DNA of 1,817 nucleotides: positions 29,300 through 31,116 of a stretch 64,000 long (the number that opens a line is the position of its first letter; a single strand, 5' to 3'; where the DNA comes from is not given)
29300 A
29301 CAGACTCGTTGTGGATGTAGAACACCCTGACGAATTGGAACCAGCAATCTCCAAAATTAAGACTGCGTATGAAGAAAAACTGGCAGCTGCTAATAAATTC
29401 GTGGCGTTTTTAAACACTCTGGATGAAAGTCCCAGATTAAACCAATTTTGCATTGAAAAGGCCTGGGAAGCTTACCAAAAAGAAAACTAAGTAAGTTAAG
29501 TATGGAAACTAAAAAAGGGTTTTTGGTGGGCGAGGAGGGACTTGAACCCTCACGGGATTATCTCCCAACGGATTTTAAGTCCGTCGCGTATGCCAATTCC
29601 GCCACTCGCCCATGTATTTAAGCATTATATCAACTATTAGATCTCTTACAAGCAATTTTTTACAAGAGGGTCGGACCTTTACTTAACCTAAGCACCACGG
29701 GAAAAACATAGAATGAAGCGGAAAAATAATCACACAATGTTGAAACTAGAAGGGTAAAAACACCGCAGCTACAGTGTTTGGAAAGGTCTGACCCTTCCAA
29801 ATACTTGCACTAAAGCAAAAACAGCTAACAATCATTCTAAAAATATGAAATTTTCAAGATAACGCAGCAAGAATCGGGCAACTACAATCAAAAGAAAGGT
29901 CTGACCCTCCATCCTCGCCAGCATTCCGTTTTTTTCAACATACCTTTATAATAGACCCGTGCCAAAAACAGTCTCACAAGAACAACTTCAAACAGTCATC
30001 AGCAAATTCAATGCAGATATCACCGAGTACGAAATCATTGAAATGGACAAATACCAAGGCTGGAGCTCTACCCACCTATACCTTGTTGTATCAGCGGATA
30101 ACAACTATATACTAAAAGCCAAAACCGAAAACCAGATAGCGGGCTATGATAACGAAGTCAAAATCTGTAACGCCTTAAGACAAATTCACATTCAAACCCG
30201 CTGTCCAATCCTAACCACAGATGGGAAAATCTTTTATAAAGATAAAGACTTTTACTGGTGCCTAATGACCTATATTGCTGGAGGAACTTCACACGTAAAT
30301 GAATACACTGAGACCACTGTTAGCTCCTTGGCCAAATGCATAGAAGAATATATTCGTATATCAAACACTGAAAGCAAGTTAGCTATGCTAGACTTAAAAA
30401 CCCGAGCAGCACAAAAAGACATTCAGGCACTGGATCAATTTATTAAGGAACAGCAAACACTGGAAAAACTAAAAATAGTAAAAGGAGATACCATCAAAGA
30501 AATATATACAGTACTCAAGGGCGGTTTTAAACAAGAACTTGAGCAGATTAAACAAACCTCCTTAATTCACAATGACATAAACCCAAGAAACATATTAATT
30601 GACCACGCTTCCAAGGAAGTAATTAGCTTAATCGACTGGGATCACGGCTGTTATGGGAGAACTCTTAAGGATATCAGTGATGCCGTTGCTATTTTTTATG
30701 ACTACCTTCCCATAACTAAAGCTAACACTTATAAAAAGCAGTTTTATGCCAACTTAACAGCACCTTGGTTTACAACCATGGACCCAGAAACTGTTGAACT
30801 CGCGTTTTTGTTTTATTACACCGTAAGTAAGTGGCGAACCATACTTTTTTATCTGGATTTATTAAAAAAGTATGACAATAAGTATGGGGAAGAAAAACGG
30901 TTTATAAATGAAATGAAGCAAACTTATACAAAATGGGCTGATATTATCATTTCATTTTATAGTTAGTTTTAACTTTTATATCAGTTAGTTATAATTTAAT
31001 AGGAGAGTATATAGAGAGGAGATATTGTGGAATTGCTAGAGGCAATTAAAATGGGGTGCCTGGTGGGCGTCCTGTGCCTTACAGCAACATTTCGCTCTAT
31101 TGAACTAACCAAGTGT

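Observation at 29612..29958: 347-nt non-coding spacer with three copies of a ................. palindrome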

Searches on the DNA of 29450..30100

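Call 8: search_rna_families(source=window, start=29450, end=30100, threshold=evalue, max_evalue=10)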
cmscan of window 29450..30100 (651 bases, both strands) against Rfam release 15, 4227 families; matches with E-value up to 10: 5.
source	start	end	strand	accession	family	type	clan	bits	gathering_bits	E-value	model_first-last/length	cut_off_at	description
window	29527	29611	-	RF00005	tRNA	Gene; tRNA;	CL00001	61.5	29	7e-13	1-71/71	no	tRNA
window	29528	29574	+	RF04351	Plastid-psbl-rps4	Cis-reg;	-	21.9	68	0.047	1-53/53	no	Plastid-psbl-rps4 3UTR RNA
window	29528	29611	-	RF01684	mascRNA-menRNA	Gene;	-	19.5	42.5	0.28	1-56/56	no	MALAT1-associated small cytoplasmic RNA/MEN beta RNA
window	29486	29581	-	RF02115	FAM13A-AS1_2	Gene; lncRNA;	-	18.4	38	0.22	1-110/110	no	FAM13A antisense RNA 1 conserved region 2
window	29526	29611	+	RF04354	Plastid-ycf2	Cis-reg;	-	14.4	65.7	6.4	1-75/75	no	Plastid-ycf2 5UTR RNA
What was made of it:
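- On Known structured RNA (Rfam): Nothing lies within the spacer itself at E<=10; the only sub-threshold matches overlie the adjacent tRNA-Leu gene (call 8).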

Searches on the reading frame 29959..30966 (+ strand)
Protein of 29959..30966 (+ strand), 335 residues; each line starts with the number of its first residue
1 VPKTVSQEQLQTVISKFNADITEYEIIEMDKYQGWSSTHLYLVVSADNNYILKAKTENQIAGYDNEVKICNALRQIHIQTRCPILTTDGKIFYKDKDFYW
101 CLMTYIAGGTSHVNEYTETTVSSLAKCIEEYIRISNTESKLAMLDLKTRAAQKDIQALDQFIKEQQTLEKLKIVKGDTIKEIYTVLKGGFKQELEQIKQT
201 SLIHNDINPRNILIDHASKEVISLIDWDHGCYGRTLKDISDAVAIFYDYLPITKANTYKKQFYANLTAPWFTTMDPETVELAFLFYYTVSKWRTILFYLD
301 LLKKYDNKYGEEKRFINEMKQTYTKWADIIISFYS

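Call 11: search_protein_families(library=pfam, proteins=[window:29959-30966:+])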
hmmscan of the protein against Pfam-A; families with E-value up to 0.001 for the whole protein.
window:29959-30966:+ (335 aa): 4 families
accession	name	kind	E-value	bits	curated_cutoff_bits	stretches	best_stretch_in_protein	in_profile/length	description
PF01636.29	APH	-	5.3e-13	49.7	23.2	1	34-247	8-214/239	Phosphotransferase enzyme family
PF19974.5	TCAD9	-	1.9e-05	24.5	40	1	161-239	259-334/429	Ternary complex associated domain 9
PF01633.27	Choline_kinase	-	3.2e-05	23.9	29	1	155-239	114-200/300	Choline/ethanolamine kinase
PF03109.22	ABC1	-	0.00073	19.2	22.9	0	183-242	169-224/244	ABC1 atypical kinase-like domain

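Call 20: find_encoding_contigs(protein=window:29959-30966:+, flank=10000, max_places=10)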
Protein window:29959-30966:+ (335 aa): 1 contig read that carries it; 1 place shown.
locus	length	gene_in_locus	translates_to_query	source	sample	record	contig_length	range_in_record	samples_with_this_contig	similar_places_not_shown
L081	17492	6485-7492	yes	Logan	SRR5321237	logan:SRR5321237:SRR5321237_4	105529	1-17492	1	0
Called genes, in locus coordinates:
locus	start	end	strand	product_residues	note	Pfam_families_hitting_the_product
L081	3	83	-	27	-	?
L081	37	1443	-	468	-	PF02366:PMT, PF13231:PMT_2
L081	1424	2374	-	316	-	PF00890:FAD_binding_2 (weak), PF01134:GIDA (faint), PF01266:DAO (faint), PF01946:Thi4 (faint), PF07992:Pyr_redox_2, PF12831:FAD_oxidored (weak), PF13738:Pyr_redox_3, PF00070:Pyr_redox, +1 more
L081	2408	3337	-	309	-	-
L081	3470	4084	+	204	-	PF01327:Pep_deformylase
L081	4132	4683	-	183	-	PF04232:SpoVS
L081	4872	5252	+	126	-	PF11969:DcpS_C (weak), PF01230:HIT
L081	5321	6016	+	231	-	-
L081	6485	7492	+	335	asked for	PF01636:APH, PF19974:TCAD9 (weak)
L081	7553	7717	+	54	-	-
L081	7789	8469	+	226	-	-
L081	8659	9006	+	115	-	-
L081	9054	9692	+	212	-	PF00702:Hydrolase (weak), PF13419:HAD_2 (weak)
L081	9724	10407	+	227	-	PF00072:Response_reg, PF00486:Trans_reg_C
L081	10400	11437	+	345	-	PF00512:HisKA, PF02518:HATPase_c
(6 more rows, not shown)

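Call 21: find_homologous_proteins(query=window:29959-30966:+)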
Query window:29959-30966:+ (335 aa): 15 proteins with E <= 0.001 among 1212 candidates.
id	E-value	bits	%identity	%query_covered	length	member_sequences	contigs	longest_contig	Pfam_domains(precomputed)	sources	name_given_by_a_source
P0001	5.8e-222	753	100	100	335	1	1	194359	PF19974.6,PF01636.30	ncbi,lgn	-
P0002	3.6e-123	429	55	100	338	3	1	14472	PF01636.30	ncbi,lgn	-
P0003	2.7e-120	419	57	99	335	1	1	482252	PF19974.6,PF01636.30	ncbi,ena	-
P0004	1.2e-119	417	56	99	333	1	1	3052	PF01636.30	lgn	-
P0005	1.4e-116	407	56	99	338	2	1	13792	PF01636.30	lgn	-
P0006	2.2e-115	403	53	99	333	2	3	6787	PF01636.30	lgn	-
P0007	5.4e-115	402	54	99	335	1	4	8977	PF02958.27,PF01636.30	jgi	jgi:thiamine kinase-like enzyme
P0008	1.2e-113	398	53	99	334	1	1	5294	PF01636.30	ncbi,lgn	-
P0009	1.6e-111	391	51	99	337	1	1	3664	PF19974.6,PF02958.27,PF01636.30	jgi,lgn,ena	-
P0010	1.2e-108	381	52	97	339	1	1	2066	PF19974.6,PF01636.30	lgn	-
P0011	1.0e-105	371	50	99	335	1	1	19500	PF01636.30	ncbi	-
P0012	1.2e-103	365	50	99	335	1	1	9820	PF19974.6,PF01636.30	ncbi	-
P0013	2.1e-99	351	54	87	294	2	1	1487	PF01636.30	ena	-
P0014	5.4e-93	330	48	98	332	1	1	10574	PF01636.30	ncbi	ncbi:phosphotransferase [Patescibacteria group bacterium]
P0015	1.7e-71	259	39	97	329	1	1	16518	PF01636.30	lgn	-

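Call 37: find_encoding_contigs(protein=P0003, flank=10000, max_places=3)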
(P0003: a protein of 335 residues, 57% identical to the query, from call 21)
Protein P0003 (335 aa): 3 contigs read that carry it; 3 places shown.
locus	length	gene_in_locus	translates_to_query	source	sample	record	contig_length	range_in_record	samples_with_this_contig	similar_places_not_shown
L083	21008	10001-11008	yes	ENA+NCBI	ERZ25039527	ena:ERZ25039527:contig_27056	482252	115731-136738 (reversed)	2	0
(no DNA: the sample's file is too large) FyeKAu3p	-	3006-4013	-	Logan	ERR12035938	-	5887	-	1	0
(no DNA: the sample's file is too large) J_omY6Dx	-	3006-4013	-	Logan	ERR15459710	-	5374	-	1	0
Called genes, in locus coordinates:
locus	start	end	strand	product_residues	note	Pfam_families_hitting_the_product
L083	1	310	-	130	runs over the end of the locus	-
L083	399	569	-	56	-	-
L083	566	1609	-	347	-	PF04055:Radical_SAM, PF13353:Fer4_12 (faint)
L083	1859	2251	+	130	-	PF11969:DcpS_C, PF01230:HIT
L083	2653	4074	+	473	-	PF04055:Radical_SAM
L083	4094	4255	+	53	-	-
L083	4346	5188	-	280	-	-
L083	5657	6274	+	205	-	PF00300:His_Phos_1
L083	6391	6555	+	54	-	-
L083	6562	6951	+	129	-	PF13563:2_5_RNA_ligase2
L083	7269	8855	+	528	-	PF04087:DUF389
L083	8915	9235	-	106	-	PF18920:DUF5671 (weak)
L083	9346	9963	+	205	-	-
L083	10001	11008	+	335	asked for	PF01636:APH, PF19974:TCAD9 (weak)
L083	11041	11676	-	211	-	PF03412:Peptidase_C39 (faint), PF13529:Peptidase_C39_2 (weak)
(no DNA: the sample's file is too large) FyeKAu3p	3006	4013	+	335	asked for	PF01636:APH, PF19974:TCAD9 (weak)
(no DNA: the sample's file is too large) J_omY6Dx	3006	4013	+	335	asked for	PF01636:APH, PF19974:TCAD9 (weak)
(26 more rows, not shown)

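Call 38: find_encoding_contigs(protein=P0002, flank=10000, max_places=3)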
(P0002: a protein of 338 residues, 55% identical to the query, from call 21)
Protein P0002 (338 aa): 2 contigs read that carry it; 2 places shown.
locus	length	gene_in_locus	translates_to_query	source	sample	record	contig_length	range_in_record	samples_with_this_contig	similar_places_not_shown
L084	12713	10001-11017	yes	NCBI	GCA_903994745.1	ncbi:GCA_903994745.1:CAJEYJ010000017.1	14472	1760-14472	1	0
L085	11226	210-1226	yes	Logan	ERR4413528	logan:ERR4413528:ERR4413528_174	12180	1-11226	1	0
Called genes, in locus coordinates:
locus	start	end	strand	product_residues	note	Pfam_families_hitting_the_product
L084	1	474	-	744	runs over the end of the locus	?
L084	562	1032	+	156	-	PF01668:SmpB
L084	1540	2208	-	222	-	-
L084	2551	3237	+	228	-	PF18912:DZR_2 (faint), PF00156:Pribosyltran (weak)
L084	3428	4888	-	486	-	-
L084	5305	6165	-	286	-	PF00398:RrnaAD, PF08241:Methyltransf_11 (weak), PF13649:Methyltransf_25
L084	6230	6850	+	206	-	-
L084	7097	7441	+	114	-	-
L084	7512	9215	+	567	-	PF00999:Na_H_Exchanger, PF02254:TrkA_N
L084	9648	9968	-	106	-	PF24832:DUF7716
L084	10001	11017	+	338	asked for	PF01636:APH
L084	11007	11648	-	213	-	-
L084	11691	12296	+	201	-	PF10646:Germane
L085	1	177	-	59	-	?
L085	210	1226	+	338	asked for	PF01636:APH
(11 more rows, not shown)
